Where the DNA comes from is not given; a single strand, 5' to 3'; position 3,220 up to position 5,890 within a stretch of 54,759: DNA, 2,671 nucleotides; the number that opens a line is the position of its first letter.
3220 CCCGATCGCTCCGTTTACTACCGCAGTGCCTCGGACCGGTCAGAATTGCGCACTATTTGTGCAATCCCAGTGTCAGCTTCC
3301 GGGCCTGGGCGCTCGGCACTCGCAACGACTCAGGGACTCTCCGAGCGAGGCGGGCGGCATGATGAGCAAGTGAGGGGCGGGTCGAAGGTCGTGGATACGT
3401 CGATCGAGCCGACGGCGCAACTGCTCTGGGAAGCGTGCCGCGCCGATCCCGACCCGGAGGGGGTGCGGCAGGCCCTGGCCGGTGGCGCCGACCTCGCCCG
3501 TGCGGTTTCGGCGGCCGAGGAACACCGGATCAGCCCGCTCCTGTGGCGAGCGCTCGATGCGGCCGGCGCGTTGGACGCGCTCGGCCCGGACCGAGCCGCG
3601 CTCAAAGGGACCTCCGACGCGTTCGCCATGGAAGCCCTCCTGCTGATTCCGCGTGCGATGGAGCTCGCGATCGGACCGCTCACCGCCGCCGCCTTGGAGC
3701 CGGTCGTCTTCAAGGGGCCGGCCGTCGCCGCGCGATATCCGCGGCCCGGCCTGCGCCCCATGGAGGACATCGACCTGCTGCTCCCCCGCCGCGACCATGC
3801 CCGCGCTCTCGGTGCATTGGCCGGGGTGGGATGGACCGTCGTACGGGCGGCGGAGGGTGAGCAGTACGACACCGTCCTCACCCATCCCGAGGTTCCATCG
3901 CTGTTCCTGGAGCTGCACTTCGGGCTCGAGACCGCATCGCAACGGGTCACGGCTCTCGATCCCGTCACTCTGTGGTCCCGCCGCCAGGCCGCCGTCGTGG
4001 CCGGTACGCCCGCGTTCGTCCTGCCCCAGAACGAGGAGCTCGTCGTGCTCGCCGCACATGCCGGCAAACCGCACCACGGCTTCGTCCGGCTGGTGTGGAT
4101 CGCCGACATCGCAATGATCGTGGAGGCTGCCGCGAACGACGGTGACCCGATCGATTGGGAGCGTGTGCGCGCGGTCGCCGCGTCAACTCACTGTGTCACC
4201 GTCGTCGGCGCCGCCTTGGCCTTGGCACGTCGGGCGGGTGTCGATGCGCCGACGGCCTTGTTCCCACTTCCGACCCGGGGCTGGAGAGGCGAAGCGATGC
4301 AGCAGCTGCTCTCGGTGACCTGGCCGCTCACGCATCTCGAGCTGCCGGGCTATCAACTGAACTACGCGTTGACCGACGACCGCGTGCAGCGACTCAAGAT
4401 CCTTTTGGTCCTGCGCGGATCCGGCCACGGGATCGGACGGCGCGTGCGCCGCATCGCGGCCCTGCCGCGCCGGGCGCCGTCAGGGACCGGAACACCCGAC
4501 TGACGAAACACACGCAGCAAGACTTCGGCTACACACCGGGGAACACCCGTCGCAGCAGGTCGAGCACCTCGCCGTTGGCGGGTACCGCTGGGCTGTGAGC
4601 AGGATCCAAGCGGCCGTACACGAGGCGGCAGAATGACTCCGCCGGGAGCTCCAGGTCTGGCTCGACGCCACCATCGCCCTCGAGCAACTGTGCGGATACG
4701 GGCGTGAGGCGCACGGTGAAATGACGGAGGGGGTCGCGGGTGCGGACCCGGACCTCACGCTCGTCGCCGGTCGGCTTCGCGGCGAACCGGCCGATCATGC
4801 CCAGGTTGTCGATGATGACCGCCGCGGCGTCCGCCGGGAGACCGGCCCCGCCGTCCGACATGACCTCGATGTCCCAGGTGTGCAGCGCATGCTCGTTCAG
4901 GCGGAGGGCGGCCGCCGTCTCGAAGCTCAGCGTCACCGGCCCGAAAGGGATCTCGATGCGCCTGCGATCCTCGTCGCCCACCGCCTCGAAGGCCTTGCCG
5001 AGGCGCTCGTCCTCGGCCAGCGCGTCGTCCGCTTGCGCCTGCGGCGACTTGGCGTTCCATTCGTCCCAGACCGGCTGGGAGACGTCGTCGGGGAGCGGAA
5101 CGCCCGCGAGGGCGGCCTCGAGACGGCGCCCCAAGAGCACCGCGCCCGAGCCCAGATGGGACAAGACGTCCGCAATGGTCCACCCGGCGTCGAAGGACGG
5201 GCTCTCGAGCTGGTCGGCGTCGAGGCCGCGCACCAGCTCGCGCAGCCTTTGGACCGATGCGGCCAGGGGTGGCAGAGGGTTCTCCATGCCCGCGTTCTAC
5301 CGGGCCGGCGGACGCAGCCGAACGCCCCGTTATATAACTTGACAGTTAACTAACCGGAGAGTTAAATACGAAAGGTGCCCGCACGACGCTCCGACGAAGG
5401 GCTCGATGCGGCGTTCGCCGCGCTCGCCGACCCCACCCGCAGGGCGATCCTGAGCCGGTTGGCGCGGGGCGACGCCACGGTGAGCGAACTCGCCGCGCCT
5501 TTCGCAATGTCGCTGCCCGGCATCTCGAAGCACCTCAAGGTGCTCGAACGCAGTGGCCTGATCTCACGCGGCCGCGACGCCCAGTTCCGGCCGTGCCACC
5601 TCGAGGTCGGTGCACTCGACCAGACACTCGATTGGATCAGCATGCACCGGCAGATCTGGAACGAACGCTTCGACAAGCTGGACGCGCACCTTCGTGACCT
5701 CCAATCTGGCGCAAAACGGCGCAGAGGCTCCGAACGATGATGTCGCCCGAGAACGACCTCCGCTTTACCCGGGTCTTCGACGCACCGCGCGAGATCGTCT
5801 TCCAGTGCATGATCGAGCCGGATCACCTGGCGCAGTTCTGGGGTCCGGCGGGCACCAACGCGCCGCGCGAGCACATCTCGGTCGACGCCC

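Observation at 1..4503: RiPP-style modification cassette (PqqD RRE + HprK-like kinase + NTP_transf_5, flanked by PhyH and GNAT) with no lasso cyclase and a surface-anchored mini-protein in the precursor position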

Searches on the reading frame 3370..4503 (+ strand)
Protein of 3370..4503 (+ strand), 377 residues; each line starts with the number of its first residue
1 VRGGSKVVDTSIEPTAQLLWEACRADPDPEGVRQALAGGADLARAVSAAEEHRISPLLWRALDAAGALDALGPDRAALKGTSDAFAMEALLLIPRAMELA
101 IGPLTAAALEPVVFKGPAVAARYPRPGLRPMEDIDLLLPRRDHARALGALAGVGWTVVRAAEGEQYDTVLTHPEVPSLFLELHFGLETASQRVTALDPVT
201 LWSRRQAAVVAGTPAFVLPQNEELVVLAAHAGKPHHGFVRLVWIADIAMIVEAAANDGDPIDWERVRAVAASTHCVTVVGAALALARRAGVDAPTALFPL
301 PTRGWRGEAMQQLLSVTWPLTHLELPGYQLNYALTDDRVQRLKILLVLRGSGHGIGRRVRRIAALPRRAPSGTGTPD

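Call 3: search_protein_families(library=pfam, proteins=[window:3370-4503:+], max_evalue=0.01)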
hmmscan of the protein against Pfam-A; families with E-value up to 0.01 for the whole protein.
window:3370-4503:+ (377 aa): 1 family
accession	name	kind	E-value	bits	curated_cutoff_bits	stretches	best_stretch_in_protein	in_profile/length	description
PF14907.12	NTP_transf_5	-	5.3e-38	131.5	31.2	1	40-288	3-246/249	Uncharacterised nucleotidyltransferase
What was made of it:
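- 3370..4503 (+): NTP_transf_5 (Pol-beta-fold) nucleotidyltransferase, divergent from the mini-protein operon. Counterpart of the 'N' enzymes LppN and PsmN. PF14907, E = 5e-38 (call 3).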

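Call 4: search_protein_families(library=ncbifam, proteins=[window:3370-4503:+], max_evalue=0.01)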
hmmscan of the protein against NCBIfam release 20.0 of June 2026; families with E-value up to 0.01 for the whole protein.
window:3370-4503:+ (377 aa): 0 families

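Call 26: search_solved_structures(query=window:3370-4503:+, max_evalue=1)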
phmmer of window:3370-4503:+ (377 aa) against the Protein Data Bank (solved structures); distinct sequences matched with E-value up to 1: 0.

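Call 53: find_homologous_proteins(query=window:3370-4503:+, max_evalue=0.00001)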
Query window:3370-4503:+ (377 aa): 372 proteins with E <= 0.00001 among 8000 candidates; the best 120 are listed.
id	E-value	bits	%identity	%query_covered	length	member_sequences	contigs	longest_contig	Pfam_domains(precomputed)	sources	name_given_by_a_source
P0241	1.0e-236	803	100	98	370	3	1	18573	PF14907.13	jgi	-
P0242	8.6e-206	701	85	100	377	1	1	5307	PF14907.13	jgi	jgi:putative nucleotidyltransferase-like protein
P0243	8.0e-205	698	85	100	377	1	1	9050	PF14907.13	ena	-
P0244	2.0e-204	697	87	98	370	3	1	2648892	PF14907.13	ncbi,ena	-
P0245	2.1e-204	697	85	100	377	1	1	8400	PF14907.13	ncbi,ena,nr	ncbi:MAG TPA: nucleotidyltransferase family protein [Acidimicrobiales bacterium]|nr:nucleotidyltrans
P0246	4.1e-204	696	87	98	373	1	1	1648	PF14907.13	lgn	-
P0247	4.1e-204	696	85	100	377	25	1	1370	PF14907.13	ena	-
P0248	2.0e-203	694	86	99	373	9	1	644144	PF14907.13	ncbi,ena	-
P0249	4.8e-202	689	87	97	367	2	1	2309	PF14907.13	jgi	jgi:hypothetical protein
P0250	4.9e-202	689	84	100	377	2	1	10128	PF14907.13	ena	-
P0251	1.5e-201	688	85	99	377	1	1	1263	PF14907.13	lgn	-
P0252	1.8e-201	687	85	100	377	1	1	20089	PF14907.13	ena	-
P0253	3.3e-201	686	87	97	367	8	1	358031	PF14907.13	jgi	jgi:hypothetical protein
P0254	6.9e-201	685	85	99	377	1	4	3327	PF14907.13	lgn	-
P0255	7.5e-201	685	85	99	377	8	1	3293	PF14907.13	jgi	jgi:hypothetical protein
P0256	8.4e-201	685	84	99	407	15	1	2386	PF14907.13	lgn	-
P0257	9.2e-200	682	86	97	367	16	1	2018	PF14907.13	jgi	jgi:hypothetical protein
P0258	3.1e-199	680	83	99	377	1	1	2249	PF14907.13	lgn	-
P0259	9.8e-199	678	83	99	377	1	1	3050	PF14907.13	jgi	jgi:hypothetical protein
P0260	3.2e-198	677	84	98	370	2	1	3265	PF14907.13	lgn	-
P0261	9.7e-196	668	85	96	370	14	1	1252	PF14907.13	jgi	jgi:hypothetical protein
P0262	1.8e-194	664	83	98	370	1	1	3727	PF14907.13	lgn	-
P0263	5.9e-192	656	81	99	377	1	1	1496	PF14907.13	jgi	jgi:Uncharacterised nucleotidyltransferase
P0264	3.7e-187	640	80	99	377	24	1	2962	PF14907.13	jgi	jgi:hypothetical protein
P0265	1.9e-186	638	80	99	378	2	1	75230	PF14907.13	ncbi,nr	ncbi:MAG TPA: nucleotidyltransferase family protein [Acidimicrobiales bacterium]|nr:nucleotidyltrans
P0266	1.1e-185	635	79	100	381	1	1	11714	PF14907.13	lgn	-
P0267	1.5e-184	632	85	91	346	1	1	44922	PF14907.13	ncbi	-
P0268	6.1e-184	630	78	99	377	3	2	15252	PF14907.13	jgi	jgi:hypothetical protein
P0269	7.9e-184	629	85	92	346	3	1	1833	PF14907.13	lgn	-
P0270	4.7e-182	623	78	99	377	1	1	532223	PF14907.13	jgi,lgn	jgi:hypothetical protein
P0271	5.4e-182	623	79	99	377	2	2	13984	PF14907.13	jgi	jgi:hypothetical protein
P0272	6.1e-182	623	77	100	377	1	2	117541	PF14907.13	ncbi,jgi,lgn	ncbi:MAG TPA: nucleotidyltransferase family protein [Acidimicrobiales bacterium]|jgi:hypothetical pr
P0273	1.1e-181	622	77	100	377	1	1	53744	PF14907.13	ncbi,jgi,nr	ncbi:MAG TPA: nucleotidyltransferase family protein [Acidimicrobiales bacterium]|jgi:hypothetical pr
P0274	9.8e-169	580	76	94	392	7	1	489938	PF14907.13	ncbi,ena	-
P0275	1.2e-166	573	73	99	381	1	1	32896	PF14907.13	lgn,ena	-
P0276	2.2e-166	572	74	95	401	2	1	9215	PF14907.13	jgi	-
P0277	1.0e-165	570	75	94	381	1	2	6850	PF14907.13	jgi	jgi:hypothetical protein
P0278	1.4e-165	569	73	97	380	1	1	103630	PF14907.13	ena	-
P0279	1.0e-163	563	74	91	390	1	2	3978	PF14907.13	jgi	jgi:hypothetical protein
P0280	5.9e-163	560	71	100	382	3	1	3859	PF14907.13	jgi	jgi:hypothetical protein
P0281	3.5e-162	558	72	96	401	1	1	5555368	PF14907.13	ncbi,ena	-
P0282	4.6e-162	558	75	92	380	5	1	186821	PF14907.13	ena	-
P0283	8.1e-162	557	72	98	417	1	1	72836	PF14907.13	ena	-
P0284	2.0e-161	555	74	95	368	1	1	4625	PF14907.13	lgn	-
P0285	8.7e-161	553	73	95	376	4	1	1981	PF14907.13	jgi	jgi:hypothetical protein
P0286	3.5e-160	551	73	96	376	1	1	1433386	PF14907.13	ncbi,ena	-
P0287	5.4e-160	551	73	95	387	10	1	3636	PF14907.13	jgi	jgi:hypothetical protein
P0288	4.6e-159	548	71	98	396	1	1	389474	PF14907.13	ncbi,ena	-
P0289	1.3e-158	546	72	95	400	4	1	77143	PF14907.13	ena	-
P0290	3.3e-158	545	74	95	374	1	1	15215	PF14907.13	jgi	jgi:hypothetical protein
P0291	2.3e-157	542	73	93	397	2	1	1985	PF14907.13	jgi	jgi:Uncharacterised nucleotidyltransferase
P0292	2.5e-157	542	72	96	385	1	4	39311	PF14907.13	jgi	jgi:hypothetical protein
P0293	8.6e-157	540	72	96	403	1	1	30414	PF14907.13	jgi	jgi:putative nucleotidyltransferase-like protein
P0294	1.7e-156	539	71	95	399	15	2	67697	PF14907.13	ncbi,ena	-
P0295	2.2e-156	539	71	96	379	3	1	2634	PF14907.13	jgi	jgi:hypothetical protein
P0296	3.0e-154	532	73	93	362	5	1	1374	PF14907.13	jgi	jgi:hypothetical protein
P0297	3.5e-154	532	72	94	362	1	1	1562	PF14907.13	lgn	-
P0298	3.7e-154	532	71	96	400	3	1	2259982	PF14907.13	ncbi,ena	-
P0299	4.9e-154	531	70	98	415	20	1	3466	PF14907.13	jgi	jgi:hypothetical protein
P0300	6.9e-154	531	72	92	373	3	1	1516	PF14907.13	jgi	jgi:hypothetical protein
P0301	7.9e-154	530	70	98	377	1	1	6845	PF14907.13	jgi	jgi:hypothetical protein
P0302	8.9e-154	530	71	94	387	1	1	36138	PF14907.13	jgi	jgi:hypothetical protein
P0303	1.2e-153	530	71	95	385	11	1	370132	PF14907.13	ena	-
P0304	1.3e-153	530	70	96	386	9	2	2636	PF14907.13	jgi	jgi:hypothetical protein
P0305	2.3e-153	529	70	95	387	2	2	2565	PF14907.13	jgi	jgi:hypothetical protein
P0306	2.6e-153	529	71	95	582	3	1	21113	PF14907.13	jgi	jgi:hypothetical protein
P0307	2.9e-153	529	72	94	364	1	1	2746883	PF14907.13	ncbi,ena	-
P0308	5.7e-153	528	69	96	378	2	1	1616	PF14907.13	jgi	jgi:Uncharacterised nucleotidyltransferase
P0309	7.1e-153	527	84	77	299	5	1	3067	PF14907.13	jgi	jgi:hypothetical protein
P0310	1.2e-152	527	72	94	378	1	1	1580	PF14907.13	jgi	-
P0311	2.5e-152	526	70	94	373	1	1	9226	PF14907.13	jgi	jgi:hypothetical protein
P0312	3.1e-152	525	69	96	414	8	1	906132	PF14907.13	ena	-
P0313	4.0e-152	525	69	98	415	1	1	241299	PF14907.13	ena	-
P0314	5.0e-152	525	71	94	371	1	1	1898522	PF14907.13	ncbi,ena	-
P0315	1.1e-151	523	70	95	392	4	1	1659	PF14907.13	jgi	jgi:hypothetical protein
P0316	2.2e-151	522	70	97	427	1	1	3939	PF14907.13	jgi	jgi:Uncharacterised nucleotidyltransferase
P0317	4.0e-151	522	69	97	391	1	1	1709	PF14907.13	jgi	jgi:Uncharacterised nucleotidyltransferase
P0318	4.1e-151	522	70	95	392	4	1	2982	PF14907.13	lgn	-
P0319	5.4e-151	521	68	98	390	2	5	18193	PF14907.13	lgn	-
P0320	7.5e-151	521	68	98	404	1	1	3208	PF14907.13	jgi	jgi:hypothetical protein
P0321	8.3e-151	521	69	97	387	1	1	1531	PF14907.13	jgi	jgi:hypothetical protein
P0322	9.1e-151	520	70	95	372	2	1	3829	PF14907.13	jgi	jgi:hypothetical protein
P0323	9.9e-151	520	84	76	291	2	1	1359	PF14907.13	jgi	jgi:hypothetical protein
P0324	1.9e-150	519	69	94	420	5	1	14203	PF14907.13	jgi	-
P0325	1.9e-150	519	70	95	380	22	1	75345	PF14907.13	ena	-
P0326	2.3e-150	519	67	98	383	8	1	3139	PF14907.13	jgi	jgi:hypothetical protein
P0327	2.3e-150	519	70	97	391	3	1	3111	PF14907.13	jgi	jgi:Uncharacterised nucleotidyltransferase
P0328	2.8e-150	519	70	97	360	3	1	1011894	PF14907.13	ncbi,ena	-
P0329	3.3e-150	519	69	97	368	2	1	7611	PF14907.13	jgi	jgi:hypothetical protein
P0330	7.9e-150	517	69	94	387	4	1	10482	PF14907.13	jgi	jgi:Uncharacterised nucleotidyltransferase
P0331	1.2e-149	517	69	94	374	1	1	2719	PF14907.13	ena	-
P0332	1.2e-149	517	69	94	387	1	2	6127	PF14907.13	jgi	jgi:hypothetical protein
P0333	2.1e-149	516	69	96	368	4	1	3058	PF14907.13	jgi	jgi:Uncharacterised nucleotidyltransferase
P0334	2.2e-149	516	69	94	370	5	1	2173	PF14907.13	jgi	jgi:hypothetical protein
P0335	2.3e-149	516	69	94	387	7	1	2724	PF14907.13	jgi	jgi:hypothetical protein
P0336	3.2e-148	512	70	95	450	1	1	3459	PF14907.13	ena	-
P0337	3.7e-148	512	70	95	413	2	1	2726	PF14907.13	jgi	jgi:hypothetical protein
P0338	2.2e-147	509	67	98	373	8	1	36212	PF14907.13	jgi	jgi:hypothetical protein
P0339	6.6e-147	508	68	94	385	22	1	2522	PF14907.13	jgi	jgi:hypothetical protein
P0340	8.2e-146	504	68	95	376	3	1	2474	PF14907.13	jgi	jgi:hypothetical protein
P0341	9.8e-146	504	71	92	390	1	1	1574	PF14907.13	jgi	jgi:Uncharacterised nucleotidyltransferase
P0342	1.6e-145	503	68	97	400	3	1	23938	PF14907.13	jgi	jgi:hypothetical protein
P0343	3.0e-145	502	67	95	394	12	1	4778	PF14907.13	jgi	-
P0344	4.0e-145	502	68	96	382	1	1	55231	PF14907.13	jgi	jgi:Uncharacterised nucleotidyltransferase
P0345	2.6e-144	499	67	96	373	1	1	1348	PF14907.13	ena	-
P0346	2.7e-144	499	67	98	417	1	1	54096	PF14907.13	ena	-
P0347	3.0e-144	499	82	75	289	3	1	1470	PF14907.13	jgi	jgi:hypothetical protein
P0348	3.4e-144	499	66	96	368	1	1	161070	PF14907.13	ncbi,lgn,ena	-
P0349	4.3e-144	498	68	95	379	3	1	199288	PF14907.13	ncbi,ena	-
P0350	1.6e-143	497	65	99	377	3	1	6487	PF14907.13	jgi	jgi:hypothetical protein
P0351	2.6e-143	496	67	98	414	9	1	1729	PF14907.13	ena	-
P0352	3.0e-143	496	66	96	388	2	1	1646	PF14907.13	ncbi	-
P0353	3.9e-143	495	68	92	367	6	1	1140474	PF14907.13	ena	-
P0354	1.0e-142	494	67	95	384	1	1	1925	PF14907.13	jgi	-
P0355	1.8e-142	493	68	95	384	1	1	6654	PF14907.13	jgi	-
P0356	1.9e-142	493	67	98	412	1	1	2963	PF14907.13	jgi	jgi:hypothetical protein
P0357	3.6e-142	492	65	96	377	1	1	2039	PF14907.13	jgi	jgi:hypothetical protein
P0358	7.5e-142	491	79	77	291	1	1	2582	PF14907.13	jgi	jgi:hypothetical protein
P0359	8.7e-142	491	65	98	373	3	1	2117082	PF14907.13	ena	-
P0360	8.8e-142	491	67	95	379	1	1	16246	PF14907.13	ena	-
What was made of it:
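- Checked: The GTG start fits the 377-aa length of most homologues (call 53).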

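Call 72: predict_structure(alignment_id=A7)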
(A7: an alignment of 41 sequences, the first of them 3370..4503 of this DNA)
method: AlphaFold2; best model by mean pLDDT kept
length: 377 residues; sequences in the alignment: 41
mean_pLDDT: 88.6   pTM: 0.85
mean pLDDT of the five models: 88.6, 88.1, 85.3, 84.2, 70.3
residues with pLDDT >= 90: 283; 70-90: 48; 50-70: 24; < 50: 22
segments of 3 or more residues with pLDDT < 50: 1-6, 234-236, 368-377
pLDDT, mean of each block of 10 residues (from residue 1): 54 98 97 98 97 96 98 96 95 96 97 92 93 93 97 97 89 96 87 88 96 95 92 60 95 95 97 94 95 95 93 93 84 90 78 54 53 40
secondary structure, 60 per line:
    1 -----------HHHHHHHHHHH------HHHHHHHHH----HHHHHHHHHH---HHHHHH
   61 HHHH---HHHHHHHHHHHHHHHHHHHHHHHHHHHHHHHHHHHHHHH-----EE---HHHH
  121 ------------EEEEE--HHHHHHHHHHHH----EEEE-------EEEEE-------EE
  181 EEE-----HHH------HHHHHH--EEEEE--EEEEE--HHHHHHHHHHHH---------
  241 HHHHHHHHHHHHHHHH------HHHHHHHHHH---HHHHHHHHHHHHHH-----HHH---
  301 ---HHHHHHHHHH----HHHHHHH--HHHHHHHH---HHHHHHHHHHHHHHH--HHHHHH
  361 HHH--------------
elements in order: H12-22 H29-37 H42-51 H55-64 H68-106 H117-120 E133-137 H140-151 E156-159 E167-171 E179-183 H198-203 E206-210 E213-217 H220-231 H241-256 H263-272 H276-289 H304-313 H318-324 H327-334 H338-352 H355-363

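Call 78: fold_search(model_id=the predicted structure, library=pdb)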
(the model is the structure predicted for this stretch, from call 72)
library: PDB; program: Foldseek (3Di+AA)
matches with E <= 10: 379; with E <= 0.001: 0
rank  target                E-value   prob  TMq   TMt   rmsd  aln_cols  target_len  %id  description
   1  8an4_B                1.2e-03  1.00  0.31  0.56   4.3       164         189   18  MenT1 toxin (rv0078a) from Mycobacterium tuberculosis H37Rv (released 2023-08-02)
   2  5uvd                  5.0e-03  1.00  0.30  0.47   5.5       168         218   15  Crystal structure of an antigenic nucleotidyltransferase-like protein from Paracoccidioides brasiliensis (released 2018-01-31)
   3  5kqj_MODEL_1_A        7.3e-03  1.00  0.33  0.62   5.3       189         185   17  Solution Structure of Antibiotic-Resistance Factor ANT(2'')-Ia Reveals Substrate-Regulated Conformation Dynami (released 2017-07-12)
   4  8an5_A                7.7e-03  1.00  0.29  0.49  10.0       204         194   17  MenAT1 toxin-antitoxin complex (rv0078a-rv0078b) from Mycobacterium tuberculosis H37Rv (released 2023-08-02)
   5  5cfu                  1.8e-02  1.00  0.34  0.68   5.4       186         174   16  Crystal Structure of ANT(2")-Ia in complex with adenylyl-2"-tobramycin (released 2016-07-20)
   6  4wse_B                1.9e-02  1.00  0.31  0.24   5.0       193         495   13  Crystal structure of the Mimivirus polyadenylate synthase (released 2015-04-01)
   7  4fo1_A                2.8e-02  1.00  0.30  0.65   6.1       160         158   12  Crystal structure of lincosamide antibiotic adenylyltransferase LnuA, apo (released 2012-07-04)
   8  7c46                  2.8e-02  0.99  0.33  0.41  10.8       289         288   12  Crystal Structure of Rv1045 toxin point variant K189A (released 2021-05-26)
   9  4wqk                  3.6e-02  1.00  0.35  0.68   5.4       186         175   16  Crystal structure of aminoglycoside nucleotidylyltransferase ANT(2")-Ia, apo form (released 2014-11-12)
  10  6j7q                  3.6e-02  0.98  0.33  0.41  10.9       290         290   14  Crystal structure of toxin TglT (unusual type guanylyltransferase-like toxin, Rv1045) mutant S78A from Mycobacterium tub (released 2020-05-13)
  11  6j7r                  3.6e-02  0.96  0.31  0.38  11.7       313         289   13  Crystal structure of toxin TglT (unusual type guanylyltransferase-like toxin, Rv1045) mutant S78A co-expressed with TakA (released 2020-05-13)
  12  6j7n                  3.7e-02  0.97  0.33  0.41  11.1       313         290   13  Crystal structure of toxin TglT (unusual type guanylyltransferase-like toxin, Rv1045) mutant D82A co-expressed with TakA (released 2020-05-13)
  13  4xje                  4.7e-02  1.00  0.33  0.65   5.8       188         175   16  CRYSTAL STRUCTURE OF ANT(2") IN COMPLEX WITH AMP AND TOBRAMYCIN (released 2016-01-20)
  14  6l7u_A                6.0e-02  1.00  0.25  0.22   5.4       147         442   18  Crystal structure of FKRP in complex with Ba ion, Ba-SAD data (released 2020-01-15)
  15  6j7o                  6.6e-02  0.96  0.32  0.40  10.9       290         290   14  Crystal structure of toxin TglT (unusual type guanylyltransferase-like toxin, Rv1045) mutant E146Q from Mycobacterium tu (released 2020-05-13)
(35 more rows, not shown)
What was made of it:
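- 3370..4503 (+): Weak Foldseek matches go to the NTases MenT1, ANT(2'')-Ia and LnuA, and to FKRP (calls 72, 78).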

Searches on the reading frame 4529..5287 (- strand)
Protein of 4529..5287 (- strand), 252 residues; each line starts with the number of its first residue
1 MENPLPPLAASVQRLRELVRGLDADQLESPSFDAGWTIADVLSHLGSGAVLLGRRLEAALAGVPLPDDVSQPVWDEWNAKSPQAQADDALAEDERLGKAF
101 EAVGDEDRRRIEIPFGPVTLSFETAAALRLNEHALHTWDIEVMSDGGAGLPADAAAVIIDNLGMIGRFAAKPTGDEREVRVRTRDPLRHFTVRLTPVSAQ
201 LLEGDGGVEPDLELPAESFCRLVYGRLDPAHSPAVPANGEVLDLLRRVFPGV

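Call 3: search_protein_families(library=pfam, proteins=[window:4529-5287:-], max_evalue=0.01)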
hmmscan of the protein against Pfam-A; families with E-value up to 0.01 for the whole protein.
window:4529-5287:- (252 aa): 3 families
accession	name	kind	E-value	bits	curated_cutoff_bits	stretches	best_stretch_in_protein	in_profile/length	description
PF11716.13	MDMPI_N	-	1.4e-18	68.4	24.2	1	8-141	1-140/140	Mycothiol maleylpyruvate isomerase N-terminal domain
PF12867.12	DinB_2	-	1.9e-07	32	24.8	1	11-137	5-125/128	DinB superfamily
PF07398.16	MDMPI_C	-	2.1e-05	25.6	29.5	1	163-241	9-85/90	MDMPI C-terminal domain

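Call 4: search_protein_families(library=ncbifam, proteins=[window:4529-5287:-], max_evalue=0.01)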
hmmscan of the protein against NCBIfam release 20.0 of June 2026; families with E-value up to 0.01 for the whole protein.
window:4529-5287:- (252 aa): 4 families
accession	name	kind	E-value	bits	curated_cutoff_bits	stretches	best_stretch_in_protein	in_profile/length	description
TIGR03083.1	TIGR03083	domain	1.1e-22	81.4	50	1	9-226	3-202/202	maleylpyruvate isomerase family mycothiol-dependent enzyme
TIGR03086.1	TIGR03086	subfamily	4.7e-12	46.2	83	1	11-161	4-143/180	TIGR03086 family metal-binding protein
TIGR03084.1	TIGR03084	hypoth_equivalog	0.00089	19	247.95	1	8-45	7-44/253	TIGR03084 family metal-binding protein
NF009807.1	PRK13291.1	equivalog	0.0016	18.2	160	1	8-61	26-79/172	YfiT family bacillithiol transferase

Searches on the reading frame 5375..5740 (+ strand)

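Call 3: search_protein_families(library=pfam, proteins=[window:5375-5740:+], max_evalue=0.01)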
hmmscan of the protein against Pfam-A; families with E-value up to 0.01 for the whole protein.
window:5375-5740:+ (121 aa): 6 families
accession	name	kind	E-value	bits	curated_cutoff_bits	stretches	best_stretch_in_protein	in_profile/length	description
PF12840.13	HTH_20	-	6.2e-14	52.1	27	1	17-63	1-48/51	Helix-turn-helix domain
PF01022.26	HTH_5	-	2.1e-12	47.2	22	1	19-64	1-46/47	Bacterial regulatory protein, arsR family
PF12802.13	MarR_2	-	2.3e-06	28.1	27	1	24-69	9-56/61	MarR family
PF13412.12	HTH_24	-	8.4e-06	25.7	21.9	1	19-63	2-47/48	Winged helix-turn-helix DNA-binding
PF01047.28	MarR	-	0.00031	21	24.6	1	31-68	15-52/59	MarR family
PF21476.4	PF0610-like_N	-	0.0073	17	33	0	21-60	2-41/50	PF0610-like, N-terminal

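Call 4: search_protein_families(library=ncbifam, proteins=[window:5375-5740:+], max_evalue=0.01)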
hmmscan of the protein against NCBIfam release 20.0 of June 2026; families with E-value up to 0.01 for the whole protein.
window:5375-5740:+ (121 aa): 12 families
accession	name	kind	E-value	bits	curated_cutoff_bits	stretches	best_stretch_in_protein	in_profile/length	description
NF033788.1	HTH_metalloreg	subfamily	1.2e-21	76.3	55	1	12-83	3-75/77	metalloregulator ArsR/SmtB family transcription factor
NF033789.1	repress_SdpR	subfamily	8.5e-19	67.3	100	1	14-89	2-77/79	autorepressor SdpR family transcription factor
NF047906.1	CdPbTransRegCmtR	equivalog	3.9e-06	26.7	150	1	15-66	16-70/104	Cd(II)/Pb(II)-sensing metalloregulatory transcriptional regulator CmtR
NF041413.1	ArsR_Rv2640c_fam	equivalog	1.4e-05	25.5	155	1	14-85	36-113/118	Rv2640c family ArsR-like transcriptional regulator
NF045707.1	Dbac_1936_reg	equivalog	1.7e-05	24.8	115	1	15-71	12-68/99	ArsR/SmtB-type metalloregulator TsoR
NF040642.1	sulf_sens_BigR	equivalog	5.3e-05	23.2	155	1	14-70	14-70/95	sulfite-sensing transcriptional repressor BigR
NF053755.1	MsvR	equivalog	5.6e-05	22.9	220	1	14-68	7-61/236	transcriptional factor MsvR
NF007528.0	PRK10141.1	subfamily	6.1e-05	22.9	97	1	14-70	10-67/117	metalloregulator ArsR/SmtB family transcription factor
TIGR01884.1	cas_HTH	subfamily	0.00023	20.6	60.2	1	22-66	144-189/202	CRISPR-associated CARF protein Csa3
NF047699.2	sulf_reg_SurR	exception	0.00037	20.2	250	1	14-64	5-55/221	sulfur metabolism transcriptional regulator SurR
NF053602.1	Phr_regulator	exception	0.0011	18.6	320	1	17-64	9-56/191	heat shock transcription regulator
TIGR02702.1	SufR_cyano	equivalog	0.0015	18.2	178.8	1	21-68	2-50/208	iron-sulfur cluster biosynthesis transcriptional regulator SufR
